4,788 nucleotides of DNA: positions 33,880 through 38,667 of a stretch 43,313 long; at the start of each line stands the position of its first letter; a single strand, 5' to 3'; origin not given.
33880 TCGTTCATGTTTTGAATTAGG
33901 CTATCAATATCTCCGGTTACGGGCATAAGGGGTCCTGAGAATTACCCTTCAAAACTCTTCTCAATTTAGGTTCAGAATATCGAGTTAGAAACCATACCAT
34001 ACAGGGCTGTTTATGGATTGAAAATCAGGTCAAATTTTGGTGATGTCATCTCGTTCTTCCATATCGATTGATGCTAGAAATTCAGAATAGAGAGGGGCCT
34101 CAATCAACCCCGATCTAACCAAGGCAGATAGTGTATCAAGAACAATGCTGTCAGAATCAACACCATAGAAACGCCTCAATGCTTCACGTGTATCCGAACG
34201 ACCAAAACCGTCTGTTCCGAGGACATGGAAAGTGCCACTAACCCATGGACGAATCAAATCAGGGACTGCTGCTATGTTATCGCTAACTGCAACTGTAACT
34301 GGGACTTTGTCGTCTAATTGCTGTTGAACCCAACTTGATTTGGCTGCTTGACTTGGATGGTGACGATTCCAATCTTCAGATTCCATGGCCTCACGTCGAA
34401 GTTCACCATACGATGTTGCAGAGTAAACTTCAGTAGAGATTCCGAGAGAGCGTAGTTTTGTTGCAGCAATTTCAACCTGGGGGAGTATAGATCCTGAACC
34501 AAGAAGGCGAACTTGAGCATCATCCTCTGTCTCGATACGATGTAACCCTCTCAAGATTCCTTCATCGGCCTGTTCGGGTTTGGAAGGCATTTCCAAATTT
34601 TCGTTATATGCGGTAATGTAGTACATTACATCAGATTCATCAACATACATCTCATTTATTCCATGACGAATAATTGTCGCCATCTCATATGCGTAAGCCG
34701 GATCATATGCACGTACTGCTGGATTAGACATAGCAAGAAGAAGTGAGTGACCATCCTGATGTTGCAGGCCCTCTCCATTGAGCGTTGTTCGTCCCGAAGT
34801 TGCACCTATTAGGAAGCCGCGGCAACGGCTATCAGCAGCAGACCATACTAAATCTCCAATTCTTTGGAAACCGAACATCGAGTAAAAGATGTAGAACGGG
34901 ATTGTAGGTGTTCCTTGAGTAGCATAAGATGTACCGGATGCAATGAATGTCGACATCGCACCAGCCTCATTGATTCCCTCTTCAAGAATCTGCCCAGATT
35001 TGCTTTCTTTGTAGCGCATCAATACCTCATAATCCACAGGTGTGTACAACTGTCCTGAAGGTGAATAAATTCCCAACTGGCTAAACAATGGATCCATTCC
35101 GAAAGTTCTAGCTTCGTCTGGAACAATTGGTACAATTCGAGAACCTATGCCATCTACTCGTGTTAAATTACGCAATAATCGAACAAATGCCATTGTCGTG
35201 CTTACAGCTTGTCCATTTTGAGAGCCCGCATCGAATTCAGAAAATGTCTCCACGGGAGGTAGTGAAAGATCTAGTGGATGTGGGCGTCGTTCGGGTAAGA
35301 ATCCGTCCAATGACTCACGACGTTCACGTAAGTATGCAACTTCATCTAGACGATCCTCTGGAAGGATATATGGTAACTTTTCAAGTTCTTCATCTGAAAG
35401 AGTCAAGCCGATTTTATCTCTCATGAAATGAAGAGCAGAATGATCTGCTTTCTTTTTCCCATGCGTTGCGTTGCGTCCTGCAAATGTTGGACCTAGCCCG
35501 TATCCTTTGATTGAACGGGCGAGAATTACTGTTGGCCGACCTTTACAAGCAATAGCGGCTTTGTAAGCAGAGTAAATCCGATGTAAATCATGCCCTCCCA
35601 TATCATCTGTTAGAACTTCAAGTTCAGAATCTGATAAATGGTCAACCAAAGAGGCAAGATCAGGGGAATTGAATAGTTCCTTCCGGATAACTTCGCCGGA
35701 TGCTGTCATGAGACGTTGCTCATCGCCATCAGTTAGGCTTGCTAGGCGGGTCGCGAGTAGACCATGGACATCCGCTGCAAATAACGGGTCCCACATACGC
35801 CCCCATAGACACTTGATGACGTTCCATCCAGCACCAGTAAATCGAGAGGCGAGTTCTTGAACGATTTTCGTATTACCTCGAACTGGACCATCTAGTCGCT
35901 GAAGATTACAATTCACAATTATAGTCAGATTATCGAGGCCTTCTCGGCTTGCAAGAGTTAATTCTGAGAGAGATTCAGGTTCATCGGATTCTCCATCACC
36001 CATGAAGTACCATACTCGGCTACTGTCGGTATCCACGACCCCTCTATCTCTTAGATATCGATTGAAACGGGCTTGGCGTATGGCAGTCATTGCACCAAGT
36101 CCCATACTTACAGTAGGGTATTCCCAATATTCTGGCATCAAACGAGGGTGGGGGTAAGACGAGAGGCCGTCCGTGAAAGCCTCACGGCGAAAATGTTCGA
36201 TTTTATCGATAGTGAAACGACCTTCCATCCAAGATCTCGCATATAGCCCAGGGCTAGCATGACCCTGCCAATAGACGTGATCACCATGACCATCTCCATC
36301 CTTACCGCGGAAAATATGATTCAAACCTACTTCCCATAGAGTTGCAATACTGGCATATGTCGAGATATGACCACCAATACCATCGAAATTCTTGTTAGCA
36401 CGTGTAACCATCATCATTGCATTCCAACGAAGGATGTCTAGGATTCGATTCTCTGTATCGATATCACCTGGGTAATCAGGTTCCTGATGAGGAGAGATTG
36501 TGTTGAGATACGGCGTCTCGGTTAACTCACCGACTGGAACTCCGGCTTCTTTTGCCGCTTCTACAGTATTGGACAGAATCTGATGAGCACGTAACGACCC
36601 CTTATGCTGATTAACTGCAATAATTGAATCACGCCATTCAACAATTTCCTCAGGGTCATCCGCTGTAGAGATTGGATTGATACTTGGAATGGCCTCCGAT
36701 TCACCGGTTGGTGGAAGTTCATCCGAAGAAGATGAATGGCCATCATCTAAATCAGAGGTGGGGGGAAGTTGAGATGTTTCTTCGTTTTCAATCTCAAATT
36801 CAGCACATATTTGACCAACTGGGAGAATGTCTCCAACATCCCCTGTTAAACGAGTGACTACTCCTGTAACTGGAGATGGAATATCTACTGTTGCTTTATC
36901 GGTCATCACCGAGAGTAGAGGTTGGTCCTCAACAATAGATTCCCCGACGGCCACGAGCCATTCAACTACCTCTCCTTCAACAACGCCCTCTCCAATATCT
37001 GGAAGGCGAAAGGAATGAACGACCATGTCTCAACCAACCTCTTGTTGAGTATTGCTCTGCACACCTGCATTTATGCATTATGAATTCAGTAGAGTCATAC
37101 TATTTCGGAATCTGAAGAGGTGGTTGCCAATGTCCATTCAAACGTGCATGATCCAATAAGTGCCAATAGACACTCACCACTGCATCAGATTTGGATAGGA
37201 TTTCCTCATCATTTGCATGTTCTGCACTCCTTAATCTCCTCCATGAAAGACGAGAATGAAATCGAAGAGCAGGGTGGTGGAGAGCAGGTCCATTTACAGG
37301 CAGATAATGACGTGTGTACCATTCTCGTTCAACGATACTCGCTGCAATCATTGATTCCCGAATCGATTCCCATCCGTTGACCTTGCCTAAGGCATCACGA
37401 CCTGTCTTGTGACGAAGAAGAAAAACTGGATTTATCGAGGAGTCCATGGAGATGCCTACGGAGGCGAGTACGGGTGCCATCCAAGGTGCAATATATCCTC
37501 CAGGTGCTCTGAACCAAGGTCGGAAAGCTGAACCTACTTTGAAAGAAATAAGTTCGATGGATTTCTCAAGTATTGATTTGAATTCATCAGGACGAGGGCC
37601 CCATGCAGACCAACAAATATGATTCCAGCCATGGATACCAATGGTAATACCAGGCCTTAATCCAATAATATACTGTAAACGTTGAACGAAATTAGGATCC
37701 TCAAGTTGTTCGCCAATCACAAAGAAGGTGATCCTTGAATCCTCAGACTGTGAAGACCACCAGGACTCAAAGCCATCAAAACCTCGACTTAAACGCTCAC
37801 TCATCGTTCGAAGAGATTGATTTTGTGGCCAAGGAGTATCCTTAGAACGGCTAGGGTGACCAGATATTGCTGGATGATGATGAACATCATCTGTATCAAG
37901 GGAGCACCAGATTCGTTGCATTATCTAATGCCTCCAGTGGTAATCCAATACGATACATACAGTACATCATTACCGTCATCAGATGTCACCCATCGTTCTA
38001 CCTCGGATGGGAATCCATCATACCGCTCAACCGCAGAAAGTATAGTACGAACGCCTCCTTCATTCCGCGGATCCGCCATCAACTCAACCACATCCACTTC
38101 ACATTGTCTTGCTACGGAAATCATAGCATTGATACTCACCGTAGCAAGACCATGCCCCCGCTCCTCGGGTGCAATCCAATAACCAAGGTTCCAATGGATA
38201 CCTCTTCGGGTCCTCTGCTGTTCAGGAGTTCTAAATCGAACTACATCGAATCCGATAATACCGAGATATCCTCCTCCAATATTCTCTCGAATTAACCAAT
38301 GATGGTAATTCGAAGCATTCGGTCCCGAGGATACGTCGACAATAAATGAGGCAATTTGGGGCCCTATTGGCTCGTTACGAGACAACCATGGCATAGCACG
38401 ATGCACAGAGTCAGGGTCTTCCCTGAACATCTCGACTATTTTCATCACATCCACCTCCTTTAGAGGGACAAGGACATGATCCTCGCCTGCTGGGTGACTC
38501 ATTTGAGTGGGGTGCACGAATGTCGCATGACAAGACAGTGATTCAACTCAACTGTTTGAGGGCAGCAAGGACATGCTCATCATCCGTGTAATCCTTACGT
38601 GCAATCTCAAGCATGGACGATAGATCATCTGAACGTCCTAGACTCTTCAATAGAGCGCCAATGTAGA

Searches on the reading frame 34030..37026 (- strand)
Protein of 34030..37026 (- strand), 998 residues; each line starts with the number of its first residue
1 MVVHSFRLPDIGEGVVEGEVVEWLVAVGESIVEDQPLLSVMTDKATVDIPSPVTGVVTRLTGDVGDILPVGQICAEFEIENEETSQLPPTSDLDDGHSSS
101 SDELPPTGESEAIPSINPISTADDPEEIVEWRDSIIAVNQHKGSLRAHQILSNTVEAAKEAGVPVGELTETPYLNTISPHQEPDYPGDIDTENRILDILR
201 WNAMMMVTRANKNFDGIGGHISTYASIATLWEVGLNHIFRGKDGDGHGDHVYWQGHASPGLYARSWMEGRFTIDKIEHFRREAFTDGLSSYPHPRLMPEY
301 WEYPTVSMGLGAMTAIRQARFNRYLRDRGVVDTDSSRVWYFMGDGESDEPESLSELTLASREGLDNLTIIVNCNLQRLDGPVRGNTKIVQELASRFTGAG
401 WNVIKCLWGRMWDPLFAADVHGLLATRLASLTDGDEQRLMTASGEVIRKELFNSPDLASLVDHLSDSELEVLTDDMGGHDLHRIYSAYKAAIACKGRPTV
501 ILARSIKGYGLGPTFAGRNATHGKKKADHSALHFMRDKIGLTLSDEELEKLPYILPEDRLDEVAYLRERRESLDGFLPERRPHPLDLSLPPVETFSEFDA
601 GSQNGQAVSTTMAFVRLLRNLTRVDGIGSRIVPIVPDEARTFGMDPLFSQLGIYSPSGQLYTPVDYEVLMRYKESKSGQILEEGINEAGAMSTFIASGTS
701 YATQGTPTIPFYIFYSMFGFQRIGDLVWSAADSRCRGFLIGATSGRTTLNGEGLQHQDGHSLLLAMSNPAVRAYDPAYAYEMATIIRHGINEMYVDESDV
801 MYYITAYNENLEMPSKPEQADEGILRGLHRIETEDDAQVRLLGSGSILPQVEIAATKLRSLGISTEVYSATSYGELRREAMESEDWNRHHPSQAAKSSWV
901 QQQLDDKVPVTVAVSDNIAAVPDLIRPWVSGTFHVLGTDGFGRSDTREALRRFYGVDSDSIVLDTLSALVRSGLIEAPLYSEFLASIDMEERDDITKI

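Call 70: search_protein_families(library=pfam, proteins=[window:34030-37026:-], max_evalue=0.0001)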
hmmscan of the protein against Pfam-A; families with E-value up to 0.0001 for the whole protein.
window:34030-37026:- (998 aa): 4 families
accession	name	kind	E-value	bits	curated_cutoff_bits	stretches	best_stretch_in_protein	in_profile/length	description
PF17831.6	PDH_E1_M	-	7.1e-88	294.2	23.2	1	594-814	10-229/229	Pyruvate dehydrogenase E1 component middle domain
PF00364.28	Biotin_lipoyl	-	3.8e-18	65.5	22.1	1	5-76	2-72/73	Biotin-requiring enzyme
PF22613.1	Transketolase_C_1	-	4.7e-16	59.4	27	1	831-957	5-113/113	Transketolase-like TK C-terminal domain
PF00456.26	Transketolase_N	-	2e-15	57.1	22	2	193-405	3-212/334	Transketolase, thiamine diphosphate binding domain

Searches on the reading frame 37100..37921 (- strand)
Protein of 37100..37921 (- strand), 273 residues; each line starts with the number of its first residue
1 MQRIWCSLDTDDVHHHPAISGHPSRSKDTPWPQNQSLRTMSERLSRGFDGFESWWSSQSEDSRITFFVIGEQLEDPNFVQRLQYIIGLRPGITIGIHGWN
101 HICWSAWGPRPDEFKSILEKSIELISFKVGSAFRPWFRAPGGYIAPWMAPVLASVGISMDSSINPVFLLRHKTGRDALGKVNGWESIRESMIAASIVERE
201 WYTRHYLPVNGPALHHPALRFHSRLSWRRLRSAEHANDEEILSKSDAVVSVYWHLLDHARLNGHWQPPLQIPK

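Call 70: search_protein_families(library=pfam, proteins=[window:37100-37921:-], max_evalue=0.0001)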
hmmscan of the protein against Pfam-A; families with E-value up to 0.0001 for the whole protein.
window:37100-37921:- (273 aa): 1 family
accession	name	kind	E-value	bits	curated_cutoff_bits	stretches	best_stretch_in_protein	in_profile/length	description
PF01522.26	Polysacc_deac_1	-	3.4e-06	27.4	23.1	1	60-157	31-121/124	Polysaccharide deacetylase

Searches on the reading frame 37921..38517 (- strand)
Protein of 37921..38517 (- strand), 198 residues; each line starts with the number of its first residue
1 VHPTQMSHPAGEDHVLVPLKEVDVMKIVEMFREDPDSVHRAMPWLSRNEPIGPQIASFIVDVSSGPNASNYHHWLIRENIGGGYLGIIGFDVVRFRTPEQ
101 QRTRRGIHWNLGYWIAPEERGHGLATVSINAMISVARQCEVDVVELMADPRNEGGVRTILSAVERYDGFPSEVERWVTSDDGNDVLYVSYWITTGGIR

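Call 70: search_protein_families(library=pfam, proteins=[window:37921-38517:-], max_evalue=0.0001)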
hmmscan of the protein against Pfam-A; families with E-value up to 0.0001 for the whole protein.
window:37921-38517:- (198 aa): 2 families
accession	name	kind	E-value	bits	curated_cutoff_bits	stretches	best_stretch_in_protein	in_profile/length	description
PF13302.13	Acetyltransf_3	-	8.8e-13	49.6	25.4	1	15-157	3-130/138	Acetyltransferase (GNAT) domain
PF00583.31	Acetyltransf_1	-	1.8e-05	25.4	20.7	1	69-153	31-105/116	Acetyltransferase (GNAT) family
